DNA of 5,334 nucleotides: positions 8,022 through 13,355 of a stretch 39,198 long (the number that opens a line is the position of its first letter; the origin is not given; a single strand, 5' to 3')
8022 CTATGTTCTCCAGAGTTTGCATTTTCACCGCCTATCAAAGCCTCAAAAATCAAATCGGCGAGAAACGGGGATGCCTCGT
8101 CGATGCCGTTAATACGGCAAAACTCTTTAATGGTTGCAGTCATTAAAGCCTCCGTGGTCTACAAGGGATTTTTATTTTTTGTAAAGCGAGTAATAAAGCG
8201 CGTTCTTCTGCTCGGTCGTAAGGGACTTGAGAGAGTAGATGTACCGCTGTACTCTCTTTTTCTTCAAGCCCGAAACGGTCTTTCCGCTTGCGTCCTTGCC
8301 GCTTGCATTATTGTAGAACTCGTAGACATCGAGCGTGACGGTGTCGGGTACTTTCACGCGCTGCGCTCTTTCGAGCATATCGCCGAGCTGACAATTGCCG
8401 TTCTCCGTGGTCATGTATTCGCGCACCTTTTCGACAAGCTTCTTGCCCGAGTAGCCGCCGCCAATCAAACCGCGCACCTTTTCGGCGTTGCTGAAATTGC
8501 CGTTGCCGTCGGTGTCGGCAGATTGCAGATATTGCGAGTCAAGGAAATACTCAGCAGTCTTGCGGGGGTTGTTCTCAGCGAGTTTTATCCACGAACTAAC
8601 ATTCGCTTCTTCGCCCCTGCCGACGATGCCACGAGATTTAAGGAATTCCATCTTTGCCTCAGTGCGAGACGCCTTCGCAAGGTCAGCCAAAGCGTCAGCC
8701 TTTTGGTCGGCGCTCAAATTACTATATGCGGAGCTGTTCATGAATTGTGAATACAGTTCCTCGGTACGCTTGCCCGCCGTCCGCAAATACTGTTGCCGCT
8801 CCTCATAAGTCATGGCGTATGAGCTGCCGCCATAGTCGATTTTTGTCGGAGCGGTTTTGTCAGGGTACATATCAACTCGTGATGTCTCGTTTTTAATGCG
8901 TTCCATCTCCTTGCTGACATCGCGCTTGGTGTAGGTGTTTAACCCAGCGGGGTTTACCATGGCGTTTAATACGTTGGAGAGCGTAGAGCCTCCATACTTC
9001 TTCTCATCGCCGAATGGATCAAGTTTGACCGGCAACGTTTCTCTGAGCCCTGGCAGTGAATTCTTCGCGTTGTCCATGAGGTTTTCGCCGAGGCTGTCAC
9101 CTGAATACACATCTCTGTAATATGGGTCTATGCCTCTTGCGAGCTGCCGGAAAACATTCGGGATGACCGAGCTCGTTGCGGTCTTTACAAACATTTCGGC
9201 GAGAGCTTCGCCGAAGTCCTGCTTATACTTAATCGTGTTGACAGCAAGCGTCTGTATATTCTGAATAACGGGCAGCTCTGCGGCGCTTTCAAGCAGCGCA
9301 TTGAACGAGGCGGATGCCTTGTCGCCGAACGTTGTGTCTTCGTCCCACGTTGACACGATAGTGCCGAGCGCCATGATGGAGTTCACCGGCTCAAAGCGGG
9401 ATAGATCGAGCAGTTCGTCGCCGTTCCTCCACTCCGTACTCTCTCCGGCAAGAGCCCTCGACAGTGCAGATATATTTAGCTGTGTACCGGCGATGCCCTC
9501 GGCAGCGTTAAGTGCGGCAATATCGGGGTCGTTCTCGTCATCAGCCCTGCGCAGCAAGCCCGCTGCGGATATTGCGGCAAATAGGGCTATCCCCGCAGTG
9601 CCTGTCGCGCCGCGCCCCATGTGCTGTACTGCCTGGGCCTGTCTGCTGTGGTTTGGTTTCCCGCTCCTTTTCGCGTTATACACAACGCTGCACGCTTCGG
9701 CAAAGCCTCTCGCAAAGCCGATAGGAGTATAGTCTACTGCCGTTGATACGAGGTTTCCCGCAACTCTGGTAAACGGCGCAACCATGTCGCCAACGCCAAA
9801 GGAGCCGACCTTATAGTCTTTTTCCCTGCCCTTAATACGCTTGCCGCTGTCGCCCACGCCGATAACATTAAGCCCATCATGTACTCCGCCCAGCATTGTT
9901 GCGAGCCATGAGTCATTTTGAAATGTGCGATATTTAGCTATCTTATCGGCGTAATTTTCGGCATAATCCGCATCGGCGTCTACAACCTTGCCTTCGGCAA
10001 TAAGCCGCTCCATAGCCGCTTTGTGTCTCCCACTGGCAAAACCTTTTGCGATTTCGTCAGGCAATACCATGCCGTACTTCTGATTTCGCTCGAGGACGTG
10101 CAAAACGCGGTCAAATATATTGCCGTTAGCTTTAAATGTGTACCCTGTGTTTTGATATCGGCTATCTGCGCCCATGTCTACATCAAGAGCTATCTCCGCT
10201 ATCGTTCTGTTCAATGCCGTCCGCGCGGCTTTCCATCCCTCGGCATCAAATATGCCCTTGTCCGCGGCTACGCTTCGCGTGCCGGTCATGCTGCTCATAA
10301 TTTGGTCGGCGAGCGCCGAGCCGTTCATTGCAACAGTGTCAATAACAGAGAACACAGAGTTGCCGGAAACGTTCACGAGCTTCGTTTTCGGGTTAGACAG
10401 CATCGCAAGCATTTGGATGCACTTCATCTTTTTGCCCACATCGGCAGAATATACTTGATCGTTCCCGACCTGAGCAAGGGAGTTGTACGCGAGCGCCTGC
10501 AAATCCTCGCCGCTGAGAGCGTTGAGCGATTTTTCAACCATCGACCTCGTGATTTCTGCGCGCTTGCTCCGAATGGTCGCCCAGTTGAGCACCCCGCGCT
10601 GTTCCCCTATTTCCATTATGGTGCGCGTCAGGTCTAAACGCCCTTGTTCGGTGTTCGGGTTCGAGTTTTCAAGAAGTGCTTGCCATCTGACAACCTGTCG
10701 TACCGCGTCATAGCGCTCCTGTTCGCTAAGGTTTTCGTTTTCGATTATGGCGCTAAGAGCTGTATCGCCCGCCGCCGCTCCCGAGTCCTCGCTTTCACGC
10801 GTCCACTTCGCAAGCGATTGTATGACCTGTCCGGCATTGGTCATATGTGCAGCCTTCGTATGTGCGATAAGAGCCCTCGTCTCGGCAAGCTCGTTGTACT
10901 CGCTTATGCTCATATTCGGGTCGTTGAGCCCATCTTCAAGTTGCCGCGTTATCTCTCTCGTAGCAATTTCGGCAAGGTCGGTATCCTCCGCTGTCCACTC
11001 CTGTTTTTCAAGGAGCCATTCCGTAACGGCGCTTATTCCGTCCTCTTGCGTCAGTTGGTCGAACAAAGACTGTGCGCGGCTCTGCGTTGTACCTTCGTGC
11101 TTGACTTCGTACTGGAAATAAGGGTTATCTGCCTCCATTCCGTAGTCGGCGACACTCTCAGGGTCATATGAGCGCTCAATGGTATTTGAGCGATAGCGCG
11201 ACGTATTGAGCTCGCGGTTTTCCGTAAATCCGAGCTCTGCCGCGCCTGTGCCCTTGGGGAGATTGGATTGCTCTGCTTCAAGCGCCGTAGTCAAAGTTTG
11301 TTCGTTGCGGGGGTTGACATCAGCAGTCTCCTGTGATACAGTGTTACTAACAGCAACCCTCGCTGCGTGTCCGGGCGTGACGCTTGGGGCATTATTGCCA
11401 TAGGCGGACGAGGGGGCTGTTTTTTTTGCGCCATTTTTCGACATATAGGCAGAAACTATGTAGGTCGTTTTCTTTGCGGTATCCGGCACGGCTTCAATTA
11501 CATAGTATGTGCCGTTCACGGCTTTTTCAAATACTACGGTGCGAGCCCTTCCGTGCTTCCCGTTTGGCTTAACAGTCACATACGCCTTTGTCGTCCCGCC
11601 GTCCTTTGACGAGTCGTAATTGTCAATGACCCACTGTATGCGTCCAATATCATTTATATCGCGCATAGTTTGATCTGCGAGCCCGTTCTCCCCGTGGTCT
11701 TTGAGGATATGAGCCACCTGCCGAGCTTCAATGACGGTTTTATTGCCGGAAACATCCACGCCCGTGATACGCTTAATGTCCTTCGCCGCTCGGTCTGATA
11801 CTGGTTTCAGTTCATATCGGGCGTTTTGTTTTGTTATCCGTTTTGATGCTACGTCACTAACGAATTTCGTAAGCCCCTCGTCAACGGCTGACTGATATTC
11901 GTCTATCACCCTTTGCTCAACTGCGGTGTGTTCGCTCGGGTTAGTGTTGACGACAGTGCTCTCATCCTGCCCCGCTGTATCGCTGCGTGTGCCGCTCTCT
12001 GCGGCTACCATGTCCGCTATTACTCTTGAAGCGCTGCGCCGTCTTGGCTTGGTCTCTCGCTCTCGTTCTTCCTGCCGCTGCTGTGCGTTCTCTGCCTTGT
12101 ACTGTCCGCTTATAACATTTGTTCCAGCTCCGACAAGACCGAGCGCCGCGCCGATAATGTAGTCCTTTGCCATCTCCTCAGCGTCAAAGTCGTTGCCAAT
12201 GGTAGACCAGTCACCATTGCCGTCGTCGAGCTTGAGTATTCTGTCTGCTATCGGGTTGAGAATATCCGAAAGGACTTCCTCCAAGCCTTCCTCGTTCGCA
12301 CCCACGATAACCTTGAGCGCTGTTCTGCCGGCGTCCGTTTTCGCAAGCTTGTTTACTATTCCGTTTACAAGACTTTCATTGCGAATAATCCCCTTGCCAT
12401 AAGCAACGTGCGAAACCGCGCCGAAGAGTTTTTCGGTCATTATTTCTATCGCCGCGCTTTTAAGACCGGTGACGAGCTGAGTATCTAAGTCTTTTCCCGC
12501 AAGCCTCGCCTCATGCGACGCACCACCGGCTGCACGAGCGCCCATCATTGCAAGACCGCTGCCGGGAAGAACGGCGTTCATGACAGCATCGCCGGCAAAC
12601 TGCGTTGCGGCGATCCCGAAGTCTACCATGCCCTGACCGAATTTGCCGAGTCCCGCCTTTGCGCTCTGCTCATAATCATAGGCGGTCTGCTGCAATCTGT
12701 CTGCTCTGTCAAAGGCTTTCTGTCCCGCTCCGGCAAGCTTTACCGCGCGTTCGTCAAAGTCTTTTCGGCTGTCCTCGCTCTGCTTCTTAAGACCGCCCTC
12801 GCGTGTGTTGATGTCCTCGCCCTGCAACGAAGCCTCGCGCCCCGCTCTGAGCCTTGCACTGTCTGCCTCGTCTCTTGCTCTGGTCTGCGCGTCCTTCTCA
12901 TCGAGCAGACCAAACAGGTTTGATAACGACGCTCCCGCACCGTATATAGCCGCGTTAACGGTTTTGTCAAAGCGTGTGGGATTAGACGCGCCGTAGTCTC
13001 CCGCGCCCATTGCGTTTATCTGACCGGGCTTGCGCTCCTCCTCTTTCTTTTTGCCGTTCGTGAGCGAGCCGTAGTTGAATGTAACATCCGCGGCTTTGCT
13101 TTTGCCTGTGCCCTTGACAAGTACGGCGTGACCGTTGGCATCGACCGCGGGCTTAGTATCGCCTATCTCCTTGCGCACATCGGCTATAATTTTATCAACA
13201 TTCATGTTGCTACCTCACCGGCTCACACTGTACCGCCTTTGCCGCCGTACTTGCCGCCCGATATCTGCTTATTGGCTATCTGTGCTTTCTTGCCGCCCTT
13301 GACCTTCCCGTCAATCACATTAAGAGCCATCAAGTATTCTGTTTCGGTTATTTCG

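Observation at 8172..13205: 1677-aa virion protein placed after the lysis cassette: polyvalent / ejected-protein candidate rather than a tape measure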

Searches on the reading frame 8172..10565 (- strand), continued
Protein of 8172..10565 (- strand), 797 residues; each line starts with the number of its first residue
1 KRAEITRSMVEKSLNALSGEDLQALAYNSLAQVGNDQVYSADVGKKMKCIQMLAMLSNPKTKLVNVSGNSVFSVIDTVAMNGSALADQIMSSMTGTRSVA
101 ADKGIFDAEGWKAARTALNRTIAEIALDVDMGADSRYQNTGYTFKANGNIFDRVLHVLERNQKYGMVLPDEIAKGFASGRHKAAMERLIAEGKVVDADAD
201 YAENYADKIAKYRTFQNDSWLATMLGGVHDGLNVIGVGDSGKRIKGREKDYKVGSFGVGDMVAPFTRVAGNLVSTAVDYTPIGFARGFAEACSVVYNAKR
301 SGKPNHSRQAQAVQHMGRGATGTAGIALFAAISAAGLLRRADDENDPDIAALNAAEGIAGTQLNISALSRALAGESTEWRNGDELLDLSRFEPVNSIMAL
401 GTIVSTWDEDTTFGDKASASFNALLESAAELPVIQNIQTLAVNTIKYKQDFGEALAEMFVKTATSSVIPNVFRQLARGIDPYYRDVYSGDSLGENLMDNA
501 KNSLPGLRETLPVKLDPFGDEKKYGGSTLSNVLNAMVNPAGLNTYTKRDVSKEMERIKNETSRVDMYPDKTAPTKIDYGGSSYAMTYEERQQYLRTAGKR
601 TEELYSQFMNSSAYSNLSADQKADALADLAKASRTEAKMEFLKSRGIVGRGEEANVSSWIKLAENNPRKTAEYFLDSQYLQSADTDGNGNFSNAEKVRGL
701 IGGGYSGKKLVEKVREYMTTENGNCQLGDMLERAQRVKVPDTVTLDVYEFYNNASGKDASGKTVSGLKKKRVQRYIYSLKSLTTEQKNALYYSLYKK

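Call 82: find_encoding_contigs(protein=P0143, flank=10000, max_places=1)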
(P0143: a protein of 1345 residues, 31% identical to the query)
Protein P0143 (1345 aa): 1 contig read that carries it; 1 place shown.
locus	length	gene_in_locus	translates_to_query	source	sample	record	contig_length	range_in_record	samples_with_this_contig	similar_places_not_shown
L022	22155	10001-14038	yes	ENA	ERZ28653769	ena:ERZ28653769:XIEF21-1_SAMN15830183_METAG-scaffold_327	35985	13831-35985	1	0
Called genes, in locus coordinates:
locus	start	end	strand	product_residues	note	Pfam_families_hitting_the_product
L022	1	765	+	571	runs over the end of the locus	PF16510:P22_portal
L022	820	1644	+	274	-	-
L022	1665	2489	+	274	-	-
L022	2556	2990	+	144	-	-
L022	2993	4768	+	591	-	-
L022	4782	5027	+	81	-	-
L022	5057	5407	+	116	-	-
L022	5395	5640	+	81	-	-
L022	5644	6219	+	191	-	-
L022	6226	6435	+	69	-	-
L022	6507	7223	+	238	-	-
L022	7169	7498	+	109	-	-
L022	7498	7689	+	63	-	-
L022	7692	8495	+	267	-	PF01520:Amidase_3, PF01471:PG_binding_1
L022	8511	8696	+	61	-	-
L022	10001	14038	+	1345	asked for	-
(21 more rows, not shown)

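Call 99: search_protein_families(library=pfam, proteins=[P0157, P0152], max_evalue=10)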
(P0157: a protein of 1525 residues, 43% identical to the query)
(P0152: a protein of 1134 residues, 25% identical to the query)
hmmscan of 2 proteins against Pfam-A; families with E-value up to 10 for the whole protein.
P0157 (1525 aa): 2 families
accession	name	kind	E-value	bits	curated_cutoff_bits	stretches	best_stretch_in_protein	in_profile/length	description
PF00166.26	Cpn10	-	0.072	13.6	21.1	1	39-80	14-53/93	Chaperonin 10 Kd subunit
PF12627.12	PolyA_pol_RNAbd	-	0.098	12.9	22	0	686-708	4-26/64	Probable RNA and SrmB- binding site of polymerase A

P0152 (1134 aa): 2 families
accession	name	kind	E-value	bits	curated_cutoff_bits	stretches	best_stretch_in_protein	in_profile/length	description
PF25557.1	GAUT_1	-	0.42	11.4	22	0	486-513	26-53/77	Galacturonosyltransferase domain 1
PF11740.13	KfrA_N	-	9.5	7.4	26.1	1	442-525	9-92/113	Plasmid replication region DNA-binding N-term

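Call 103: find_encoding_contigs(protein=P0156, flank=10000, max_places=1)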
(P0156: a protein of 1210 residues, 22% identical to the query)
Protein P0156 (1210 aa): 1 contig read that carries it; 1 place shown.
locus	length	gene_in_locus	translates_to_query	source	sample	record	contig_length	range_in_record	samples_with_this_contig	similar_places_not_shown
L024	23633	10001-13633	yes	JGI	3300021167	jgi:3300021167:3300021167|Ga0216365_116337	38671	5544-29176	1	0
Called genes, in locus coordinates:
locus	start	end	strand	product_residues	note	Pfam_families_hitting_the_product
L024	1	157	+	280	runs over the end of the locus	-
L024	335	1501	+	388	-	PF17236:SU10_MCP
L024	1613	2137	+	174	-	-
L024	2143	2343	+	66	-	-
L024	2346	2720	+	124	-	PF23140:Gp80 (weak)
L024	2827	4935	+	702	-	-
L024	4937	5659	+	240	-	-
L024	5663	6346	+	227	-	-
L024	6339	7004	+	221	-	PF24175:SU10_adaptor (weak)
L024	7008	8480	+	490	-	-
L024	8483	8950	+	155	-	-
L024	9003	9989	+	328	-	PF01476:LysM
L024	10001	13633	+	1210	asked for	-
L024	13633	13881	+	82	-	-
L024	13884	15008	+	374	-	PF00112:Peptidase_C1, PF18925:DUF5675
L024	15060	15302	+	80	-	-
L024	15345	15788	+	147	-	-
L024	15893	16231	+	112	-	-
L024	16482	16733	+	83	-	-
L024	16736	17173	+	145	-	PF00436:SSB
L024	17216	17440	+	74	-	PF13451:zf_Tbcl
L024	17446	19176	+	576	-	PF04851:ResIII (weak), PF00176:SNF2-rel_dom, PF00271:Helicase_C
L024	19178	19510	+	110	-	-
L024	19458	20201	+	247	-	PF04404:ERF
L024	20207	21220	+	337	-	-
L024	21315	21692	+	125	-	-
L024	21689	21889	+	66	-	-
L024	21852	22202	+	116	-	-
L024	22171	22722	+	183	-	-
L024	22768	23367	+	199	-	-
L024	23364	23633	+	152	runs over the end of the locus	-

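Call 104: find_encoding_contigs(protein=P0133, flank=10000, max_places=1)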
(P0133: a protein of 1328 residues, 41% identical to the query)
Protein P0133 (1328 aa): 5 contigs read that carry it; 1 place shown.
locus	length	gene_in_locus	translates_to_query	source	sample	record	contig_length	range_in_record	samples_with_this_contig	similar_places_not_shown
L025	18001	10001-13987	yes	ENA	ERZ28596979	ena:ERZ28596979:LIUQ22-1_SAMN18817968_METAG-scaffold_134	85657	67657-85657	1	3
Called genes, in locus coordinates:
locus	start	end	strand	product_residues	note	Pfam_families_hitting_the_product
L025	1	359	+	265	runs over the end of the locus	-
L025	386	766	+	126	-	-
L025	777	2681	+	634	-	-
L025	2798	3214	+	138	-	-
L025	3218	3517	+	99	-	-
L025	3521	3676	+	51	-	-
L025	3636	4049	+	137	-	-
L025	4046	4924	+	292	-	PF13529:Peptidase_C39_2 (weak)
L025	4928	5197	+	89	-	PF16079:Phage_holin_5_2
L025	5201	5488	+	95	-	-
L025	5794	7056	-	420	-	PF14659:Phage_int_SAM_3, PF00589:Phage_integrase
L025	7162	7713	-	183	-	PF13560:HTH_31 (weak), PF01381:HTH_3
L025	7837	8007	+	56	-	-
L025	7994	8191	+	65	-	PF13551:HTH_29 (faint), PF13384:HTH_23 (weak), PF12728:HTH_17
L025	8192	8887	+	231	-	-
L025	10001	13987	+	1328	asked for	-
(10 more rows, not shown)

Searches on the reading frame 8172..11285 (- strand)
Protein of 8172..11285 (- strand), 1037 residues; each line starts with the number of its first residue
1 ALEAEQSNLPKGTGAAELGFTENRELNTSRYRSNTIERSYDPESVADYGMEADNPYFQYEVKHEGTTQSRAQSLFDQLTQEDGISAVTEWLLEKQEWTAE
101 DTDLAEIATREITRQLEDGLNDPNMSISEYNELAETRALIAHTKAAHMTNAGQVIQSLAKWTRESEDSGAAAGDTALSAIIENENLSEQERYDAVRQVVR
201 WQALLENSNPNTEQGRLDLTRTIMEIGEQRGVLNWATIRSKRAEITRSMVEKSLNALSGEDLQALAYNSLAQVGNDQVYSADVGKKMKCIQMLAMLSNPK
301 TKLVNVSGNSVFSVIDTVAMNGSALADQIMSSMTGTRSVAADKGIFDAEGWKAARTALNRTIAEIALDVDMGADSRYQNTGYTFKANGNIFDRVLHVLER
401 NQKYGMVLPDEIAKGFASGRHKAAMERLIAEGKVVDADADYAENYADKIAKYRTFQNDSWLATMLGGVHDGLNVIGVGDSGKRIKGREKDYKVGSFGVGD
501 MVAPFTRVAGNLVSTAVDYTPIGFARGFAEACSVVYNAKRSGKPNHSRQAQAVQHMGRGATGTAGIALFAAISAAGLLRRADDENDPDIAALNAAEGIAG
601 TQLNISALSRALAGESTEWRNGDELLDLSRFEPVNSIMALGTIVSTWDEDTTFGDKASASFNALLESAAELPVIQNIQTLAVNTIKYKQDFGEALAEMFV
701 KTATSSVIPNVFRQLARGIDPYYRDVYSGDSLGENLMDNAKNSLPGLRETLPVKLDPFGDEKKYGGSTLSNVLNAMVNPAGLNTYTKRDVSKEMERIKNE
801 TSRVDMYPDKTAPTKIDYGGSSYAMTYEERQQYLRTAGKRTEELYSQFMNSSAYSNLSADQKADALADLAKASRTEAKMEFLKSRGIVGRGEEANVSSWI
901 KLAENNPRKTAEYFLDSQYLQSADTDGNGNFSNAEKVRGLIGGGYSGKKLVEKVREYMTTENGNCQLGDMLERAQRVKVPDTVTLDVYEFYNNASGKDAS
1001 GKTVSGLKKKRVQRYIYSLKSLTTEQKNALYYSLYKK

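Call 99: search_protein_families(library=pfam, proteins=[window:8172-11285:-], max_evalue=10)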
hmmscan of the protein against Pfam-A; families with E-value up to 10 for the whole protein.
window:8172-11285:- (1037 aa): 3 families
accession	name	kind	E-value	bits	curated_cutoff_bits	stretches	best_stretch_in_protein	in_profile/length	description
PF02520.22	ANIS5_cation-bd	-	0.11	13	29.3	1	132-198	36-90/109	SXP/RAL-2 family protein Ani s 5-like, metal-binding domain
PF16112.10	DUF4830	-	0.16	12.8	23.5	1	973-1032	15-70/84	Domain of unknown function (DUF4830)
PF12685.13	SpoIIIAH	-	2.8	8.3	30.6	1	105-207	55-132/191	SpoIIIAH-like protein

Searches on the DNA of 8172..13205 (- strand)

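Call 4: search_dna_similar(query=window:8172-13205:-, collection=phages, mode=near, max_rows=20)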
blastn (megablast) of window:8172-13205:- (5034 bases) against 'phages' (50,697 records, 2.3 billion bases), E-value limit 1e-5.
No match.
